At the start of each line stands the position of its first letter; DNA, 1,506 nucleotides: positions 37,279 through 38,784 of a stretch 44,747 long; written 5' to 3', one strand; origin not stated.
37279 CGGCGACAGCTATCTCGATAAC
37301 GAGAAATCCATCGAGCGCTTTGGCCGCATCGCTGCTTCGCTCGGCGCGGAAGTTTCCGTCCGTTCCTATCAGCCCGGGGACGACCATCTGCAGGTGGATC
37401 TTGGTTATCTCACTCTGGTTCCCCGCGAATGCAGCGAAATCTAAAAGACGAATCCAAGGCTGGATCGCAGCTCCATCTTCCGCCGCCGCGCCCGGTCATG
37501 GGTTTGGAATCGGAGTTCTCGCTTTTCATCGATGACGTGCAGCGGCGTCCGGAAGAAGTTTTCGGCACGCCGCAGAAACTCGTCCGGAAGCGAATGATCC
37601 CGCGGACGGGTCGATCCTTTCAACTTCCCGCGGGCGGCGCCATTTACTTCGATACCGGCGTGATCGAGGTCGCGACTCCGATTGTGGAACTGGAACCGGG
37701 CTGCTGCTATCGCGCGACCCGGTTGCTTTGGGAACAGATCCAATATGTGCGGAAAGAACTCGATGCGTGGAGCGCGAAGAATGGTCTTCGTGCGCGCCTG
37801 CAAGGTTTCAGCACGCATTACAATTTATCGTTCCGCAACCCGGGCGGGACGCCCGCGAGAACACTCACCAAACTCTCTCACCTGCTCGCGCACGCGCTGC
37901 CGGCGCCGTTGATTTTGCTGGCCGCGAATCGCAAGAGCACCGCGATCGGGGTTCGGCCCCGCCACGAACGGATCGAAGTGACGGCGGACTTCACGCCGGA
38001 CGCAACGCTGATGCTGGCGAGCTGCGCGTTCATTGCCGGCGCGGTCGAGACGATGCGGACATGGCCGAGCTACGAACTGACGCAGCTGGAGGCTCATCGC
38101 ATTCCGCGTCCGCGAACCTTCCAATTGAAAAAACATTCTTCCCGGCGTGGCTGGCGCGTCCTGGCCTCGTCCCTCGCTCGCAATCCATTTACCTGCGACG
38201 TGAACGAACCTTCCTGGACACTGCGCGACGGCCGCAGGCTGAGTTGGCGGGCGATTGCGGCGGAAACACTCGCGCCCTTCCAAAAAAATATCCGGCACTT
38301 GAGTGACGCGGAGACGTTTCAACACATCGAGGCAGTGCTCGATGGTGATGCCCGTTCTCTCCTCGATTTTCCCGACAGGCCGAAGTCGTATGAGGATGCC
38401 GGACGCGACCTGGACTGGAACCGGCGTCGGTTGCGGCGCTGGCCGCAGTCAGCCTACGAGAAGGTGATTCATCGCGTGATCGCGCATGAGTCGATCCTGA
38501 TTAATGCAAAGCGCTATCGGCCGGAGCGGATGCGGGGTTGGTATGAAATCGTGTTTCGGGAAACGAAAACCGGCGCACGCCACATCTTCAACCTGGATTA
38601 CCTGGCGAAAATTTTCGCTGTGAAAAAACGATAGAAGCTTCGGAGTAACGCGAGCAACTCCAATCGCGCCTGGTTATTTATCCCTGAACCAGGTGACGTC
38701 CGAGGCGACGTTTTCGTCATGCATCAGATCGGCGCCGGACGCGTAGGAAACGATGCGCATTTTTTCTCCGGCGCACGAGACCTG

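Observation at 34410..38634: Uncharacterised cytoplasmic module: beta-lactamase-fold hydrolase + M15 peptidase + GS-like ligase, divergent from a C26 amidase + HAD hydrolase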

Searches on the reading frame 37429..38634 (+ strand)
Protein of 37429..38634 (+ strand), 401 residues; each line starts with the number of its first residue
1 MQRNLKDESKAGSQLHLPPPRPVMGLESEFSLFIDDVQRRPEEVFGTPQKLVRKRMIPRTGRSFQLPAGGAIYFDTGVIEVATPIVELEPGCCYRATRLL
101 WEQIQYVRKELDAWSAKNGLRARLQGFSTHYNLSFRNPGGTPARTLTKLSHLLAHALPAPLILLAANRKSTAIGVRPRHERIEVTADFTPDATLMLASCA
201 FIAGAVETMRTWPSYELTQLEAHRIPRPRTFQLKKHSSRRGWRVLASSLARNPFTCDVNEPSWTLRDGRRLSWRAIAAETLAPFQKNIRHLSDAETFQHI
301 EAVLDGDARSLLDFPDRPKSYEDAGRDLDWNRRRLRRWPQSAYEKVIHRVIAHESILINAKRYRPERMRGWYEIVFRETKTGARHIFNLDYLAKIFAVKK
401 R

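Call 3: search_protein_families(library=pfam, proteins=[window:37429-38634:+], max_evalue=0.1)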
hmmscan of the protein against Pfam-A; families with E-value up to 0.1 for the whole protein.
window:37429-38634:+ (401 aa): 0 families

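Call 4: search_protein_families(library=ncbifam, proteins=[window:37429-38634:+], max_evalue=0.1)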
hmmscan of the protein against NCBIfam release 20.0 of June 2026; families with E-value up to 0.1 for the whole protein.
window:37429-38634:+ (401 aa): 0 families

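Call 5: search_solved_structures(query=window:37429-38634:+, max_evalue=10, show_alignments=2)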
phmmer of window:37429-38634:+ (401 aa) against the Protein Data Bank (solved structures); distinct sequences matched with E-value up to 10: 1.
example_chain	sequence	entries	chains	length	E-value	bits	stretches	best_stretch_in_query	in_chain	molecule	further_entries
1cp7_A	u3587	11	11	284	0.79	11.7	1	103-152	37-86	AMINOPEPTIDASE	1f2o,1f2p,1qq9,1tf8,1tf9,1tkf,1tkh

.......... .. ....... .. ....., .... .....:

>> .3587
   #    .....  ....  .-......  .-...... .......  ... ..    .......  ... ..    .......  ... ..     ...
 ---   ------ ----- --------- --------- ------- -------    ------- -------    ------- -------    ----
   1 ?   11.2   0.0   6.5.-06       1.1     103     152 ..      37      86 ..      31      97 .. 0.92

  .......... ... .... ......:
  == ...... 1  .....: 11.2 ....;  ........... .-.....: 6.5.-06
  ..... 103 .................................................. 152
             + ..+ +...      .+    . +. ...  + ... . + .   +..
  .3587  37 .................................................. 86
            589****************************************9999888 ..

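Call 6: find_homologous_proteins(query=window:37429-38634:+)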
Query window:37429-38634:+ (401 aa): 3142 proteins with E <= 0.001 among 8000 candidates; the best 120 are listed.
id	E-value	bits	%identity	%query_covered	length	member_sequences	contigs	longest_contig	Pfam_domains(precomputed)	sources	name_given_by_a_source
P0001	2.0e-272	921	100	100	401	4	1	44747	-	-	-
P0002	4.3e-231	785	84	100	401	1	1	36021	-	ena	-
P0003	6.5e-229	778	84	100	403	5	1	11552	-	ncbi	ncbi:MAG: hypothetical protein QOD12_2249 [Verrucomicrobiota bacterium]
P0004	8.7e-228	774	84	100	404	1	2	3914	-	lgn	-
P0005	3.1e-226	769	83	100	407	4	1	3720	-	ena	-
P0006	2.4e-225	766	83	100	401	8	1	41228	-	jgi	-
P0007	2.5e-223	759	82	100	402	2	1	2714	-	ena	-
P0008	2.6e-223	759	82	100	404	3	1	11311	-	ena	-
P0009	1.0e-220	751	82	100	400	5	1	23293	-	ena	-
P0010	6.8e-219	745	81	100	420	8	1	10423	-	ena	-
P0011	1.7e-214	730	79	100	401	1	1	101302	-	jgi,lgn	-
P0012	8.9e-192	655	71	99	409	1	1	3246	-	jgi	jgi:hypothetical protein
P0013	2.3e-191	654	71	100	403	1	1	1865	-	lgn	-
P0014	3.6e-190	650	70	100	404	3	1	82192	-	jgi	jgi:hypothetical protein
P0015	3.7e-189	647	70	100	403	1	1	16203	-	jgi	jgi:hypothetical protein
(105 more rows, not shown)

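Call 11: find_related_loci(query=A1, collection=genome_contigs, flank=8000)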
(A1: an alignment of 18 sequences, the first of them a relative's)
Query A1 (401 aa) in genome_contigs; peptide patterns used: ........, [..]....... (x = any residue, [..] = any of these).
204 stretches matched a pattern; 179 encode a relative of the query (tblastn E <= 1e-3); the best 80 are kept; 80 distinct loci.
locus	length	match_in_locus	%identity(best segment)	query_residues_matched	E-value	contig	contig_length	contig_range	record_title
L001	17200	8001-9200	82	1-400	0e+0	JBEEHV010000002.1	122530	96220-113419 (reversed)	MAG: Verrucomicrobiota bacterium isolate BP_754 scaffold_3141015, whole genome shotgun sequence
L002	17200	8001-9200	81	1-401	0e+0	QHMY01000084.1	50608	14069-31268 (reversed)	MAG: Verrucomicrobia bacterium isolate AV89 14_0903_02_30cm_scaffold_1134_curated, whole genome shotgun sequence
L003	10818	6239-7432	70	1-397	0e+0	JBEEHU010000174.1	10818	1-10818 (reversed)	MAG: Verrucomicrobiota bacterium isolate BP_755 scaffold_3857318, whole genome shotgun sequence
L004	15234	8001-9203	70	1-400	0e+0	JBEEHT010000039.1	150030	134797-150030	MAG: Verrucomicrobiota bacterium isolate BP_756 scaffold_2194419, whole genome shotgun sequence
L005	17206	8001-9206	68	1-401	0e+0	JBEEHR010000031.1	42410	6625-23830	MAG: Verrucomicrobiota bacterium isolate BP_758 scaffold_794924, whole genome shotgun sequence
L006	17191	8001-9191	69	1-396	0e+0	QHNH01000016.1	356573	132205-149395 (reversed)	MAG: Verrucomicrobia bacterium isolate AV80 14_1009_05_20cm_scaffold_64_curated, whole genome shotgun sequence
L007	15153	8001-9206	67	1-401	0e+0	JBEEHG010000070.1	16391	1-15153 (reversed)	MAG: Verrucomicrobiota bacterium isolate BP_768 scaffold_101060, whole genome shotgun sequence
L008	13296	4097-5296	69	1-399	0e+0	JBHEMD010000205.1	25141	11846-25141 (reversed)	MAG: Chthoniobacterales bacterium isolate S2_bin.50.orig S2_k141_1562452, whole genome shotgun sequence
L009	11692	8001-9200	69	1-399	0e+0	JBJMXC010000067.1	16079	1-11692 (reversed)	MAG: Chthoniobacterales bacterium isolate H1_18_all_fractions_metab_conc_22_59_8 k255_2268919, whole genome shotgun sequ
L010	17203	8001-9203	68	1-400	0e+0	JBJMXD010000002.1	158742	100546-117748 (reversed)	MAG: Chthoniobacterales bacterium isolate H3_16_all_fractions_metab_conc_1_58_0 k255_3712627, whole genome shotgun seque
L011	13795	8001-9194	69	1-397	0e+0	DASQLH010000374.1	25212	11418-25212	MAG TPA_asm: Chthoniobacterales bacterium isolate SMAG_U11933 k141_2924110, whole genome shotgun sequence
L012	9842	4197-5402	67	1-401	0e+0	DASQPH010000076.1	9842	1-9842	MAG TPA_asm: Chthoniobacterales bacterium isolate SMAG_U10825 k141_515548, whole genome shotgun sequence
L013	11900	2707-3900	67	1-397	0e+0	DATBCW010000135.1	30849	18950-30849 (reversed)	MAG TPA_asm: Chthoniobacterales bacterium isolate SMAG_U5795 k141_3293650, whole genome shotgun sequence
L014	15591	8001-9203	67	1-400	0e+0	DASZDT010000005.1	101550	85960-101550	MAG TPA_asm: Chthoniobacterales bacterium isolate SMAG_U6475 k141_92766, whole genome shotgun sequence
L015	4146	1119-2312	68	1-397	0e+0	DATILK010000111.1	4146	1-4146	MAG TPA_asm: Chthoniobacterales bacterium isolate SMAG_U15742 k141_174713, whole genome shotgun sequence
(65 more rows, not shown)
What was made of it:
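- The trio is a near-universal, highly conserved gene set (66-84% identity among listed hits) in whole orders of soil bacteria (calls 6, 11).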

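Call 17: predict_structure(alignment_id=A1)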
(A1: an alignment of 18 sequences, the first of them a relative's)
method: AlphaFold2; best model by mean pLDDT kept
length: 401 residues; sequences in the alignment: 18
mean_pLDDT: 80.8   pTM: 0.84
mean pLDDT of the five models: 80.8, 80.0, 79.9, 79.4, 74.6
residues with pLDDT >= 90: 151; 70-90: 182; 50-70: 26; < 50: 42
segments of 3 or more residues with pLDDT < 50: 1-18, 313-329, 331-333, 399-401
pLDDT, mean of each block of 10 residues (from residue 1): 35 40 90 95 90 76 81 88 88 86 91 95 92 75 88 94 73 85 87 86 94 93 93 85 89 84 94 94 93 82 74 44 41 54 81 85 85 85 84 69 32
secondary structure, 60 per line:
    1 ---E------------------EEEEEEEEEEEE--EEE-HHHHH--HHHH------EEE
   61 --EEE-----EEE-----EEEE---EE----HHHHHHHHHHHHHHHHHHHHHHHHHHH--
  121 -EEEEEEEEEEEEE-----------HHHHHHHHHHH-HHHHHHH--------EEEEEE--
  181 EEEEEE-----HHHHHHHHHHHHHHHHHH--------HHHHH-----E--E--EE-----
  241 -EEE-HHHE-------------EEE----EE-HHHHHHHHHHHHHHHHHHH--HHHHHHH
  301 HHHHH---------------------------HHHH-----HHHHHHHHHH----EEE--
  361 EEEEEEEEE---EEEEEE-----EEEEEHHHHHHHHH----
elements in order: E23-34 E37-39 H41-45 H48-51 E58-60 E63-65 E71-73 E79-82 H92-118 E122-134 H146-156 H158-164 E173-178 E181-186 H192-209 H218-222 E242-244 E263-265 H273-291 H294-305 H333-336 H342-351 E356-358 E361-369 E373-378 E384-388 H389-397
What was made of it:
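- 37429..38634 (+): Gene 3 of the trio: a 401-aa member of an unclassified family of the carboxylate-amine ligase (GS-fold) superfamily, closest in structure to PafA/Dop. It overlaps the gene 2 stop by 16 nt. AF2 pLDDT 80.8, pTM 0.84 (call 17).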

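Call 19: fold_search(model_id=the predicted structure, library=pdb)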
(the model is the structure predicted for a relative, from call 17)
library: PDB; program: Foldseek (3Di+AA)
matches with E <= 10: 797; with E <= 0.001: 11
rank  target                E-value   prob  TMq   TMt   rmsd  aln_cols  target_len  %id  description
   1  4bjr_A                2.6e-08  1.00  0.44  0.36   9.6       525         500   12  Crystal structure of the complex between Prokaryotic Ubiquitin-like Protein Pup and its Ligase PafA (released 2013-05-01)
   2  5lrt                  3.1e-07  1.00  0.49  0.44  11.0       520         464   12  Structure of the Deamidase-Depupylase Dop of the Prokaryotic Ubiquitin-like Modification Pathway in Complex with ADP and (released 2017-02-01)
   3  7oyh_A                5.5e-07  1.00  0.50  0.43  12.2       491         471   11  Crystal structure of depupylase Dop in complex with Pup and ADP/tetrafluoromagnesate (released 2021-12-01)
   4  7oy3_A                7.6e-07  1.00  0.50  0.44   9.1       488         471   11  Crystal structure of depupylase Dop in complex with phosphorylated Pup and ADP (released 2021-12-01)
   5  7oxy_A                8.9e-07  1.00  0.48  0.41  12.4       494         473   11  Crystal structure of depupylase Dop in complex with Pup and AMP-PCP (released 2021-12-01)
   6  4b0r                  3.2e-06  1.00  0.46  0.41   9.1       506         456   11  Structure of the Deamidase-Depupylase Dop of the Prokaryotic Ubiquitin-like Modification Pathway (released 2012-09-12)
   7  7oxv                  5.5e-06  1.00  0.49  0.40  10.1       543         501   11  Crystal structure of depupylase Dop in the Dop-loop-inserted state (released 2021-12-01)
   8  1r8g_A                6.5e-05  1.00  0.42  0.47   7.4       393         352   11  Structure and function of YbdK (released 2004-08-17)
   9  9cku_G                9.0e-05  1.00  0.37  0.38   7.4       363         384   10  Complex of M. smegmatis Dop with M. tuberculosis CoaX and Pup91 (released 2024-11-13)
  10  4lnn_A                1.0e-04  1.00  0.30  0.28   9.1       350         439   13  B. subtilis glutamine synthetase structures reveal large active site conformational changes and basis for isoenzyme sp (released 2013-11-13)
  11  7tdp_B                9.1e-04  0.99  0.30  0.28   8.8       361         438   12  Structure of Paenibacillus polymyxa GS bound to Met-Sox-P-ADP (Transition state complex) to 1.98 Angstom (released 2022-06-29)
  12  2gwc_F                1.3e-03  1.00  0.42  0.39   7.3       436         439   10  Crystal structure of plant glutamate cysteine ligase in complex with a transition state analogue (released 2006-06-20)
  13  2gwc_B                1.4e-03  1.00  0.42  0.39   7.4       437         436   10  Crystal structure of plant glutamate cysteine ligase in complex with a transition state analogue (released 2006-06-20)
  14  7tdp_C                2.0e-03  0.98  0.31  0.29   8.7       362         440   13  Structure of Paenibacillus polymyxa GS bound to Met-Sox-P-ADP (Transition state complex) to 1.98 Angstom (released 2022-06-29)
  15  2gwc_A                2.7e-03  1.00  0.42  0.39   7.2       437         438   10  Crystal structure of plant glutamate cysteine ligase in complex with a transition state analogue (released 2006-06-20)
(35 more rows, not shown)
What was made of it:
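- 37429..38634 (+): Foldseek: PafA 4bjr E 2.6e-8, Dop 5lrt 3.1e-7, YbdK 6.5e-5, then GS and GCL (call 19).
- The best structural matches are PafA and Dop (call 19).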

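Call 20: search_protein_representatives(alignment_id=A1)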
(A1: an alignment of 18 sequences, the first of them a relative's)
Query: 18 sequences, 404 profile positions. Proteins with E-value up to 0.001 (for the whole library): 426; up to 1e-10: 255; up to 1e-30: 93. The best 150 are listed.
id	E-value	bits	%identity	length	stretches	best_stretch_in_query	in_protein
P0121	2.2e-147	507.3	-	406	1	10-394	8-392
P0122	2.7e-138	477.3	-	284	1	12-282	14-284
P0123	7.4e-130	449.5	-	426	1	17-396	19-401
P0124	9.8e-126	435.9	-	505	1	21-394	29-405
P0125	1.5e-120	418.8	-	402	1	23-401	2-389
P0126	4.1e-113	394.4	-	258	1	162-401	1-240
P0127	2.4e-110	385.3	-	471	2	21-332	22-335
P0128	3.3e-110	384.8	-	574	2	22-332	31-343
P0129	1.5e-108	379.3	-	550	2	18-332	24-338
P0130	1.7e-101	356.1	-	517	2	21-333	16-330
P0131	3.2e-98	345.3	-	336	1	22-332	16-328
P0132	8.0e-97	340.7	-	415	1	20-332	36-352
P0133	4.4e-96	338.3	-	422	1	14-395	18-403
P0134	1.1e-93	330.4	-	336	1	67-397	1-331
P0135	8.4e-93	327.5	-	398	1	20-397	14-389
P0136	1.2e-92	326.9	-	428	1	15-395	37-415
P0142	4.2e-74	265.9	-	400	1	10-401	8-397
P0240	5.4e-27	110.8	-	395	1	19-392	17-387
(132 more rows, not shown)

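Call 24: find_related_loci(query=A2, collection=metagenome_contigs, flank=8000)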
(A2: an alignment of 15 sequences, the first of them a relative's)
Query A2 (574 aa) in metagenome_contigs; peptide patterns used: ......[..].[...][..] (x = any residue, [..] = any of these).
600 stretches matched a pattern (row limit reached: there are more); 566 encode a relative of the query (tblastn E <= 1e-3); the best 80 are kept; 80 distinct loci.
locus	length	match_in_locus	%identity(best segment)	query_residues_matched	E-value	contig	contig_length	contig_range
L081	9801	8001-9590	64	29-573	0e+0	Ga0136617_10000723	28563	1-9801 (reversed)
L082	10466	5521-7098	64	29-574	0e+0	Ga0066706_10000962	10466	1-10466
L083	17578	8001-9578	62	29-573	0e+0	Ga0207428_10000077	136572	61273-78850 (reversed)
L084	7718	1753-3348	64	23-573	0e+0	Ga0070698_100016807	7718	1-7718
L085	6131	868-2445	62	29-573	0e+0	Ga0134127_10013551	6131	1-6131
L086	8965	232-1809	62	29-573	0e+0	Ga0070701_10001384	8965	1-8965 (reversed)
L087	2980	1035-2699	62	28-573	0e+0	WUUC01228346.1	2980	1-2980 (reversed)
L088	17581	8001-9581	62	29-573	0e+0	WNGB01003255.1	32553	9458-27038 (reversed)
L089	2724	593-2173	61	29-573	0e+0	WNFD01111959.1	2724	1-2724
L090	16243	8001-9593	58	28-573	0e+0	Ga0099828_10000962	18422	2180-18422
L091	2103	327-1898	64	29-573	0e+0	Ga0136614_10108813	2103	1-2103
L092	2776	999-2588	59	28-573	0e+0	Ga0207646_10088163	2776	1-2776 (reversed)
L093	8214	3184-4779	59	28-573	0e+0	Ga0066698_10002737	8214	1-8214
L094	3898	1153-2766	61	29-573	0e+0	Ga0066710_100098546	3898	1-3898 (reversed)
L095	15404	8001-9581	56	29-574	0e+0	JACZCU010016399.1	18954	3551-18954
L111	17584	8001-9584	55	11-573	0e+0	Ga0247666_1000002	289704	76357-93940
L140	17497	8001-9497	62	28-574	1e-152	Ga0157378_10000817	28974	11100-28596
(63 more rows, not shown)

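Call 26: find_homologous_proteins(query=P0128)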
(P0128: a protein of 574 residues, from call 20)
Query P0128 (574 aa): 3521 proteins with E <= 0.001 among 8000 candidates; the best 120 are listed.
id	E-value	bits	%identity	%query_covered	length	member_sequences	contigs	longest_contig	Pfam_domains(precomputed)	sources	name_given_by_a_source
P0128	0.0e+0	1275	100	100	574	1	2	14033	-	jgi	jgi:hypothetical protein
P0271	0.0e+0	1089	86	100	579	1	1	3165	-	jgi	jgi:hypothetical protein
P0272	7.2e-271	918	78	94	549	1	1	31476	-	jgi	jgi:hypothetical protein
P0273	1.8e-223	761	66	95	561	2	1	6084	-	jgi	-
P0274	2.2e-223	761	66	95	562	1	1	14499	-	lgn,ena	-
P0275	2.0e-221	755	64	95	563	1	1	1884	-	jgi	jgi:hypothetical protein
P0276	2.9e-221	754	64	95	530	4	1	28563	-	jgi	-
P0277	2.9e-221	754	66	95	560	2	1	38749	-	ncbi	-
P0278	6.8e-221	753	65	95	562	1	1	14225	-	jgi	jgi:hypothetical protein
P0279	9.9e-221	752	62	100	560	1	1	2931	-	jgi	-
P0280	1.7e-220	752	65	95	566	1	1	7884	-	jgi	jgi:hypothetical protein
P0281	2.6e-220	751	65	95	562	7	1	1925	-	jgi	-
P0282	2.0e-219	748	64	95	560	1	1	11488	-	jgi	jgi:hypothetical protein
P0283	1.3e-217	742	64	95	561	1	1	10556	-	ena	-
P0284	5.1e-216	737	64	95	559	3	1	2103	-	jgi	-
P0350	2.1e-202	692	62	96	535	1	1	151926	-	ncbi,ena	-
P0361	6.3e-201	687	69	62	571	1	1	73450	-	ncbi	ncbi:MAG TPA: hypothetical protein VGN09_13665 [Vicinamibacteria bacterium]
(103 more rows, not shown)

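Call 27: find_encoding_contigs(protein=P0361, flank=10000, max_places=2)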
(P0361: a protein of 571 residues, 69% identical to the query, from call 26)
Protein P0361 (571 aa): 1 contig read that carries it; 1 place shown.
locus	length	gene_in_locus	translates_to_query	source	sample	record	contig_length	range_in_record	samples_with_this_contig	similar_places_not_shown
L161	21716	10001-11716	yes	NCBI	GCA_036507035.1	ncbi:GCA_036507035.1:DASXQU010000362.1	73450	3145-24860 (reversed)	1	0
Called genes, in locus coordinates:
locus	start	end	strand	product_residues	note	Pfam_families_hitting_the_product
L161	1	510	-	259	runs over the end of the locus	PF13489:Methyltransf_23, PF13847:Methyltransf_31, PF08241:Methyltransf_11, PF08242:Methyltransf_12 (weak), PF13649:Methyltransf_25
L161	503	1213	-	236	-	PF13489:Methyltransf_23, PF13649:Methyltransf_25, PF08241:Methyltransf_11, PF08242:Methyltransf_12 (weak)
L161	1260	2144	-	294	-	PF00912:Transgly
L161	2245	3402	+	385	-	PF02771:Acyl-CoA_dh_N, PF02770:Acyl-CoA_dh_M, PF00441:Acyl-CoA_dh_1, PF08028:Acyl-CoA_dh_2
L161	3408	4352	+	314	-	PF03308:MeaB, PF13191:AAA_16 (weak), PF02492:cobW (weak), PF03029:ATP_bind_1 (weak), PF03266:NTPase_1 (faint), PF13401:AAA_22 (faint)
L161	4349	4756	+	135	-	PF00903:Glyoxalase, PF13468:Glyoxalase_3, PF13669:Glyoxalase_4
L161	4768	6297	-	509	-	PF02310:B12-binding, PF04055:Radical_SAM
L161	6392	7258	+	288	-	PF01048:PNP_UDP_1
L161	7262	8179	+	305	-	PF00294:PfkB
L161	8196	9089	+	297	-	PF00144:Beta-lactamase (weak), PF13354:Beta-lactamase2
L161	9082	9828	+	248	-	-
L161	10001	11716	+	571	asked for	-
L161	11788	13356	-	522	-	-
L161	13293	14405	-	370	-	PF13421:Band_7_1, PF01145:Band_7, PF17032:Zn_ribbon_15 (faint), PF10571:UPF0547 (faint), PF12773:DZR, PF13240:Zn_Ribbon_1 (weak), PF13248:Zn_ribbon_3 (faint), PF13240:Zn_Ribbon_1 (weak)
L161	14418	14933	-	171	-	-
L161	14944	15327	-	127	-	PF00072:Response_reg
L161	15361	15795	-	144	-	-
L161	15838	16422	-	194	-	-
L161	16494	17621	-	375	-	PF02684:LpxB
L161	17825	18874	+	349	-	PF08308:PEGA (weak), PF13620:CarboxypepD_reg (faint), PF08308:PEGA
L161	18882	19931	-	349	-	PF00905:Transpeptidase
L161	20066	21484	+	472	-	-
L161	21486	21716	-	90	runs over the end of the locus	PF00216:Bac_DNA_binding, PF18291:HU-HIG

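Call 28: find_encoding_contigs(protein=P0350, flank=10000, max_places=2)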
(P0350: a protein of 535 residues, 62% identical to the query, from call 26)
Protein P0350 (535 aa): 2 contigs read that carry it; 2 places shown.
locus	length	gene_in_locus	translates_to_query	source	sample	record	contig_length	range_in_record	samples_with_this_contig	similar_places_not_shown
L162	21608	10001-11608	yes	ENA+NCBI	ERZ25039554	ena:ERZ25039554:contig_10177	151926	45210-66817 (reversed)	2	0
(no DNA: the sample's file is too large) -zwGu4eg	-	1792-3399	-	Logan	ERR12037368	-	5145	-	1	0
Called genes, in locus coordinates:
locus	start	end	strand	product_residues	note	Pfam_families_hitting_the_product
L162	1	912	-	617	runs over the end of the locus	PF00069:Pkinase, PF07714:PK_Tyr_Ser-Thr, PF08308:PEGA, PF13620:CarboxypepD_reg (faint), PF08308:PEGA, PF03544:TonB_C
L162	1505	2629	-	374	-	-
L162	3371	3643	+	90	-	-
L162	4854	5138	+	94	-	PF00441:Acyl-CoA_dh_1, PF08028:Acyl-CoA_dh_2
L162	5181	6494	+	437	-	PF03308:MeaB, PF13191:AAA_16 (weak), PF00009:GTP_EFTU (faint), PF02492:cobW (faint), PF03029:ATP_bind_1 (weak), PF00903:Glyoxalase, PF13468:Glyoxalase_3, PF13669:Glyoxalase_4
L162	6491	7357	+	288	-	PF01048:PNP_UDP_1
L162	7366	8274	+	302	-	PF00294:PfkB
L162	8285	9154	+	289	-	PF13354:Beta-lactamase2, PF00144:Beta-lactamase (weak)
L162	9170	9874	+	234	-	-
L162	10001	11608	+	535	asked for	-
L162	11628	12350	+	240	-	-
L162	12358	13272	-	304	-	PF01145:Band_7 (weak), PF13421:Band_7_1, PF17032:Zn_ribbon_15 (faint), PF18912:DZR_2 (faint), PF12773:DZR, PF13240:Zn_Ribbon_1 (weak), PF12773:DZR, PF13240:Zn_Ribbon_1 (weak), +2 more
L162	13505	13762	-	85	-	-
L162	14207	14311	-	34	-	PF00072:Response_reg (weak)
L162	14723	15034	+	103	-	-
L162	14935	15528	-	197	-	-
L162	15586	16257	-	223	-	PF02684:LpxB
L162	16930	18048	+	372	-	-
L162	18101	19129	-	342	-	PF00905:Transpeptidase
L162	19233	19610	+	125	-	-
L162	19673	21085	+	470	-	PF07495:Y_Y_Y (faint)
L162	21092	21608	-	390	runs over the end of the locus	PF13180:PDZ_2, PF17820:PDZ_6, PF03572:Peptidase_S41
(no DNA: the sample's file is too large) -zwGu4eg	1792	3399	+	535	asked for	-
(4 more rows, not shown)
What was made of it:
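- Transgly and Transpeptidase genes lie within 10 kb in Vicinamibacteria (calls 27, 28).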

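Call 30: search_protein_families(library=padloc, proteins=[window:37429-38634:+], max_evalue=0.01)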
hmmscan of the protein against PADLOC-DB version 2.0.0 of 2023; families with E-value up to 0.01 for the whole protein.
window:37429-38634:+ (401 aa): 0 families

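Call 50: search_solved_structures(query=A2, max_evalue=10, show_alignments=4)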
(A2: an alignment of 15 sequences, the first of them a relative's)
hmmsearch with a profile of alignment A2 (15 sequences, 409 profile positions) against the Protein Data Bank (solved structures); distinct sequences matched with E-value up to 10: 0.
